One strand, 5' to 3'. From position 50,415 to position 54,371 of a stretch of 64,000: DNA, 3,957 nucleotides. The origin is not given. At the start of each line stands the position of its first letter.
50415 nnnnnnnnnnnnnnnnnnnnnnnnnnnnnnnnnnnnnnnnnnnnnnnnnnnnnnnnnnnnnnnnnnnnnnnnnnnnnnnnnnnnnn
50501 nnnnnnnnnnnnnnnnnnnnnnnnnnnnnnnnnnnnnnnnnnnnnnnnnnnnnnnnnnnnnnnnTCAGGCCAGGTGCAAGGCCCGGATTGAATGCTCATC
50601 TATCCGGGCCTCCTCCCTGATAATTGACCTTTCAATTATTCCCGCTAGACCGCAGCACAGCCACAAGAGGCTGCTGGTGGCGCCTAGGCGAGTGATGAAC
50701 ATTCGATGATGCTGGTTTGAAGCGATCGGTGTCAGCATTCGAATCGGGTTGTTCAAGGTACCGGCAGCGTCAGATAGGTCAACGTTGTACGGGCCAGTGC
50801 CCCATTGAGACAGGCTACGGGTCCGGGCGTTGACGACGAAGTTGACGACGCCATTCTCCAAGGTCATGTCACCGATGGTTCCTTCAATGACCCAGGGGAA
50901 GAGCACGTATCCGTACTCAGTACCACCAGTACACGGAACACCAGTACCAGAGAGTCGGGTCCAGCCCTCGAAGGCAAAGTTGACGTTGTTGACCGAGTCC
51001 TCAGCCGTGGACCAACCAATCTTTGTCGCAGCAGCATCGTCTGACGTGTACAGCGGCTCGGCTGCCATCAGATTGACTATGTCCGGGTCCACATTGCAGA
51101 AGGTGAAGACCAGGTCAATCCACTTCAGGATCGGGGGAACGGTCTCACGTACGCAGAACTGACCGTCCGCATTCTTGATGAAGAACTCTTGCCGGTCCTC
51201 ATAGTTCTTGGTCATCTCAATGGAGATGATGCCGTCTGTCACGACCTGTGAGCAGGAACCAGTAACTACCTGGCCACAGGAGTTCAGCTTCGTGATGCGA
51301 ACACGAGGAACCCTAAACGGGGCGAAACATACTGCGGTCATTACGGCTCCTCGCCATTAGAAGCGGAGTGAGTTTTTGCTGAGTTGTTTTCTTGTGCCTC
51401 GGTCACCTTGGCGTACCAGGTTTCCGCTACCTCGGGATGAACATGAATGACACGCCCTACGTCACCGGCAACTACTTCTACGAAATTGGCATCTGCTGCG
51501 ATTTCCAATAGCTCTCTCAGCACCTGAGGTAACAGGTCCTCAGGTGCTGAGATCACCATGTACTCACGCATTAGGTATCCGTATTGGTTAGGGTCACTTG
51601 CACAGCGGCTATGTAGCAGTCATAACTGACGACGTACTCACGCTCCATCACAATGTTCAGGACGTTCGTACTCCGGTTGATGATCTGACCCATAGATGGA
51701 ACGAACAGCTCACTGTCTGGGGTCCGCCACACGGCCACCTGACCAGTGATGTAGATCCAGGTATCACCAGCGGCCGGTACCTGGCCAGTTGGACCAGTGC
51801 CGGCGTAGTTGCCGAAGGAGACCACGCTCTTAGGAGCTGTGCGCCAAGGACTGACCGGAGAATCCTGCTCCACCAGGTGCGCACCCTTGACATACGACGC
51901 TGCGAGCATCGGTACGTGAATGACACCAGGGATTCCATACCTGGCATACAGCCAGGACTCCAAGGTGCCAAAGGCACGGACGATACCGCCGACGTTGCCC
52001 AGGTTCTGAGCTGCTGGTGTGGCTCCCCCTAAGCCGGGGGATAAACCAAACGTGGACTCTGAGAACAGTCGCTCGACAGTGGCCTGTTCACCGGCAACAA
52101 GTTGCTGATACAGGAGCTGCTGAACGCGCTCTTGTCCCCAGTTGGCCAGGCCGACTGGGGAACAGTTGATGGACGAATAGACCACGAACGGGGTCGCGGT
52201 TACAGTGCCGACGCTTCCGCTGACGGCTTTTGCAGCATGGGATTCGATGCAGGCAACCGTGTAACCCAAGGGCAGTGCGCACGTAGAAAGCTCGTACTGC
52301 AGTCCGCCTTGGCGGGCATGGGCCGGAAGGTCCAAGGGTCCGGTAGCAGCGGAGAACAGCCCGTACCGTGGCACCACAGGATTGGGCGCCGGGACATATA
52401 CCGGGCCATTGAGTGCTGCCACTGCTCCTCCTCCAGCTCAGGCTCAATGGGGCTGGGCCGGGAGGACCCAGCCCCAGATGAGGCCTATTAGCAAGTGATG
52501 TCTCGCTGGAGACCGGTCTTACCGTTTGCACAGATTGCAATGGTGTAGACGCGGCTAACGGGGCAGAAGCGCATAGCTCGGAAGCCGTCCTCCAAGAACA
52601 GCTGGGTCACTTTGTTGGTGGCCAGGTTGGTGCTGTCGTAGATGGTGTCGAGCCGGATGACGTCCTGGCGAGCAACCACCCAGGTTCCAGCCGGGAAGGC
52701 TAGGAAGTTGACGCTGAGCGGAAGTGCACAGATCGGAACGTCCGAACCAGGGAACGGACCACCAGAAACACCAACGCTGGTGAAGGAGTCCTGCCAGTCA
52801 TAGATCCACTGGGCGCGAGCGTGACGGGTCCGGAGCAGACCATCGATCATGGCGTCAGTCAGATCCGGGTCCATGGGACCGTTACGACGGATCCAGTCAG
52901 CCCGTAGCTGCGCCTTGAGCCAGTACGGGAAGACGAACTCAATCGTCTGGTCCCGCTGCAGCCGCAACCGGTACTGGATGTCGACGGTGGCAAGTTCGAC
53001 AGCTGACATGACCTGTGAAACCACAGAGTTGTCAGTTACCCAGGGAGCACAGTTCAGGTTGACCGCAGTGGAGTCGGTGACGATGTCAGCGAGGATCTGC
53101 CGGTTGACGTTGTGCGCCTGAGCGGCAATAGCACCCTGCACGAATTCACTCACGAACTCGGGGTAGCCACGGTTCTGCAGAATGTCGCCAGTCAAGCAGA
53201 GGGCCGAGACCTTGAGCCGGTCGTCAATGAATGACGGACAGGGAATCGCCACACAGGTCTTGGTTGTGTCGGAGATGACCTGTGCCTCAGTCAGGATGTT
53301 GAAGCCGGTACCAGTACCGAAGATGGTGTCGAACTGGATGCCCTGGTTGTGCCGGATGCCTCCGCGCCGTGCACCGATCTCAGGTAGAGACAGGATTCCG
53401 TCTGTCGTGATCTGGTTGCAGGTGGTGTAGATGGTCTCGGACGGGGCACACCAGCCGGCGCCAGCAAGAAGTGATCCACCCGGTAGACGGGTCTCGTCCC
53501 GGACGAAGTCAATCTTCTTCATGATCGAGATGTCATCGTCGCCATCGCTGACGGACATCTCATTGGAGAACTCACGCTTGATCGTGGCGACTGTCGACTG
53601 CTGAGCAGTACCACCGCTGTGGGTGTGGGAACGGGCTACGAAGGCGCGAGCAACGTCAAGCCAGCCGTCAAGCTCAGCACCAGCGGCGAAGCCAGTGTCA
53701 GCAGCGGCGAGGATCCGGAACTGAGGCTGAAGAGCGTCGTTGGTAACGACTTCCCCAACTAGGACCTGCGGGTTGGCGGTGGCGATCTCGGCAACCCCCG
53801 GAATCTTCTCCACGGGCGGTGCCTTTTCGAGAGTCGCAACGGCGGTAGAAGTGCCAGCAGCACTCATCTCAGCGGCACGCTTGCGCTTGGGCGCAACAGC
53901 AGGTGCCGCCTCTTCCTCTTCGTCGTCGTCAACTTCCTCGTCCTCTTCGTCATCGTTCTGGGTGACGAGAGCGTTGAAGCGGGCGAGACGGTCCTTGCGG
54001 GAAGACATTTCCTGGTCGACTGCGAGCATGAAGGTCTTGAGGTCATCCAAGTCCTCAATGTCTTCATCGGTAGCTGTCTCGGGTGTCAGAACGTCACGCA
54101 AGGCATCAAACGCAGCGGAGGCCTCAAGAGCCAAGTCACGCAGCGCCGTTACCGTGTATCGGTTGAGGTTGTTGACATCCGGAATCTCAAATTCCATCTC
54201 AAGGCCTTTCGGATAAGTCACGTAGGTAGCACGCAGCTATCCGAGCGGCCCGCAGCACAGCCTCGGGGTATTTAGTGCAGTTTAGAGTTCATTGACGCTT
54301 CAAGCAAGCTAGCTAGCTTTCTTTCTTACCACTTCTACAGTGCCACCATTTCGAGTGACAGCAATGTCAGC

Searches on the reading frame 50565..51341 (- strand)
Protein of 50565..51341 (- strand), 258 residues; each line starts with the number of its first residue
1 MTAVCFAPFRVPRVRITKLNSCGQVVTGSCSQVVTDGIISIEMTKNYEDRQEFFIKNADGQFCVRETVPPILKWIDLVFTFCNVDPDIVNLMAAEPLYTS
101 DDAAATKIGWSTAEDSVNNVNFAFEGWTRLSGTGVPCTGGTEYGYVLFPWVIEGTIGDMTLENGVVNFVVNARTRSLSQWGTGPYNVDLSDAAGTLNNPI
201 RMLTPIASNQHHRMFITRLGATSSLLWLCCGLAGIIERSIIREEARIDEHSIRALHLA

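Call 57: search_protein_families(library=phrogs, proteins=[window:50565-51341:-], max_evalue=0.001)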
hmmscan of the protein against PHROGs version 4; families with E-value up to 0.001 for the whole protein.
window:50565-51341:- (258 aa): 1 family
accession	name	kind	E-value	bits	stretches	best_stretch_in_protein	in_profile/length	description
phrog_792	-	tail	1.8e-65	222.4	1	2-218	2-215/350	major tail protein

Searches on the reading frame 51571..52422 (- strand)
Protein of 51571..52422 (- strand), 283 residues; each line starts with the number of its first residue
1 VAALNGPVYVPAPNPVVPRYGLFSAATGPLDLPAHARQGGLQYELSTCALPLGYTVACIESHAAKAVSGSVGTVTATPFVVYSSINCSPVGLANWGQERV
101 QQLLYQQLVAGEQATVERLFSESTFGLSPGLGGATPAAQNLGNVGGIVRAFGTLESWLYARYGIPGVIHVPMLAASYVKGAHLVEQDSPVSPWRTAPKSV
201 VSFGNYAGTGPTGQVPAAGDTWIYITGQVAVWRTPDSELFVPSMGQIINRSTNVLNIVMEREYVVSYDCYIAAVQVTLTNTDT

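Call 57: search_protein_families(library=phrogs, proteins=[window:51571-52422:-], max_evalue=0.001)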
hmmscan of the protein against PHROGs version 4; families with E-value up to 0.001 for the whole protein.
window:51571-52422:- (283 aa): 1 family
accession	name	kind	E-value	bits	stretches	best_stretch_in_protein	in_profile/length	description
phrog_779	-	unknown function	1.6e-45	156.5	1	7-282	11-277/284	-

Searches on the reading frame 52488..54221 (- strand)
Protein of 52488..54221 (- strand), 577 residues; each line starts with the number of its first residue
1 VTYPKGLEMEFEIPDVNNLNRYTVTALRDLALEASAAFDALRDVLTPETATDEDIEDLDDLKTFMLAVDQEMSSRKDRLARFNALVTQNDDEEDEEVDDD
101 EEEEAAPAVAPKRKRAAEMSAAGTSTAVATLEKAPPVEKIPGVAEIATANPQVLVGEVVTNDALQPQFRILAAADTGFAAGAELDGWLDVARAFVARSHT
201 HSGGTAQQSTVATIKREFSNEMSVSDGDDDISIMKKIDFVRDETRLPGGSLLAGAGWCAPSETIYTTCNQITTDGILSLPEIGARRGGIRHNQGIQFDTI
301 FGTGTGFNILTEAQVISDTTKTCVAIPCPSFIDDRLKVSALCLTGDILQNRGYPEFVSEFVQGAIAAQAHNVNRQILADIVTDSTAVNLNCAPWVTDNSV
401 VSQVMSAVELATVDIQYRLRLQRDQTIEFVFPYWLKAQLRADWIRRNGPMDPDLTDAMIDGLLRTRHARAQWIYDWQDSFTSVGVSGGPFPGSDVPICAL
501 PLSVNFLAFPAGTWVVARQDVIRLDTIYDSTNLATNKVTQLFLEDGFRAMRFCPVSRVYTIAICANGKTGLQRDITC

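Call 9: search_protein_families(library=pfam, proteins=[window:52488-54221:-], max_evalue=0.01)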
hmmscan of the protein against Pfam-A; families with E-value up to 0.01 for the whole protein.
window:52488-54221:- (577 aa): 0 families

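Call 11: search_protein_families(library=phrogs, proteins=[window:52488-54221:-], max_evalue=0.01)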
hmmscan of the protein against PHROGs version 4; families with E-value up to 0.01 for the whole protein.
window:52488-54221:- (577 aa): 2 families
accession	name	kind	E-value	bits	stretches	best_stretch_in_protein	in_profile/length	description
phrog_777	-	head and packaging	3.6e-122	410.5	1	11-577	4-577/580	major head protein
phrog_15004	-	DNA, RNA and nucleotide metabolism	0.0096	16.3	0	33-118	246-324/421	single strand DNA binding protein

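Call 14: search_dna_similar(query=window:52488-54221:-, collection=phages, mode=protein, max_rows=25)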
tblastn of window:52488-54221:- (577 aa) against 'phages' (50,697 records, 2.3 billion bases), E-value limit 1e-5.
Records with a match: 864; places in all: 864; records where one place covers at least 80% of the query: 0.
Best place of each record, by identity: <60% 864.
By first word of the organism name: Mycobacterium 496; Gordonia 191; Microbacterium 125; Arthrobacter 18; Streptomyces 17; Rhodococcus 3; Actinoplanes 2; Curtobacterium 2; Tsukamurella 2; Mycolicibacterium 2; and 6 more.
By host as written in the record: Mycobacterium smegmatis mc2 155 348; Gordonia terrae 3612 149; Mycobacterium smegmatis mc#155 83; Microbacterium foliorum NRRL B-24224 56; Microbacterium paraoxydans NWU1 27; Microbacterium foliorum NRRL B-24224 SEA 27; Gordonia terrae CAG3 15; - 12; and 54 more.
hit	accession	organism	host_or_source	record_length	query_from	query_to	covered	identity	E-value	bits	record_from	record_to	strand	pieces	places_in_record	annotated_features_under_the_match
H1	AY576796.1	Actinoplanes phage phiAsp2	-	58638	203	576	65%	41.0%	3e-78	275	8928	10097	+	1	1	pas14: Pas14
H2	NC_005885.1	Actinoplanes phage phiAsp2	Actinoplanes sp. SN223/29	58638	203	576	65%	41.0%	3e-78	275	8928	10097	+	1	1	major head protein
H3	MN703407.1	Microbacterium phage Leaf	Microbacterium paraoxydans NWU1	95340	208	575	64%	39.3%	2e-75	267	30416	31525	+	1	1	60: major capsid hexamer protein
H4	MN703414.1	Microbacterium phage Dewdrop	Microbacterium paraoxydans NWU1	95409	208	575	64%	39.3%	2e-75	267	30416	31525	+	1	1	60: major capsid hexamer protein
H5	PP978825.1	Rhodococcus phage Tonitrus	Rhodococcus equi NRRL B-16538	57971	186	570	67%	37.1%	3e-63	231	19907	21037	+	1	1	30: major capsid hexamer protein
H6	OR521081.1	Gordonia phage Halo3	Gordonia terrae CAG3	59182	183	575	68%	35.2%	3e-63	231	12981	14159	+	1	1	20: major capsid hexamer protein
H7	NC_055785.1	Gordonia phage Mutzi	Gordonia terrae 3612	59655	183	575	68%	35.2%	3e-63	231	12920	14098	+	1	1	21: major head protein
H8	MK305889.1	Gordonia phage Mutzi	Gordonia terrae 3612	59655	183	575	68%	35.2%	3e-63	231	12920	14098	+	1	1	21: major capsid hexamer protein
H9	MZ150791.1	Gordonia phage YungMoney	Gordonia terrae 3612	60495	183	575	68%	35.0%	1e-62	229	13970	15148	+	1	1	21: major capsid hexamer protein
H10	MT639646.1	Microbacterium phage Rasputia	Microbacterium foliorum NRRL B-24224 SEA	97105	208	575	64%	37.3%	3e-70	252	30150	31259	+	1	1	56: major capsid hexamer protein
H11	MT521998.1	Gordonia phage Jambalaya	Gordonia terrae 3612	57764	183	575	68%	34.8%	2e-62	229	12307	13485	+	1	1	19: major capsid hexamer protein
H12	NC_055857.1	Gordonia phage Jambalaya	Gordonia terrae 3612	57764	183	575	68%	34.8%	2e-62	229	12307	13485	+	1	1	19: major head protein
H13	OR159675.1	Gordonia phage Savbucketdawg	Gordonia terrae 3612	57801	183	575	68%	34.8%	2e-62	229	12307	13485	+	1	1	19: major capsid hexamer protein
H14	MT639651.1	Gordonia phage Portcullis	Gordonia terrae 3612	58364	183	575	68%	34.8%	2e-62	229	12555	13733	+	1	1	19: major capsid hexamer protein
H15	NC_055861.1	Gordonia phage Portcullis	Gordonia terrae 3612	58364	183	575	68%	34.8%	2e-62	229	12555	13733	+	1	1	19: major head protein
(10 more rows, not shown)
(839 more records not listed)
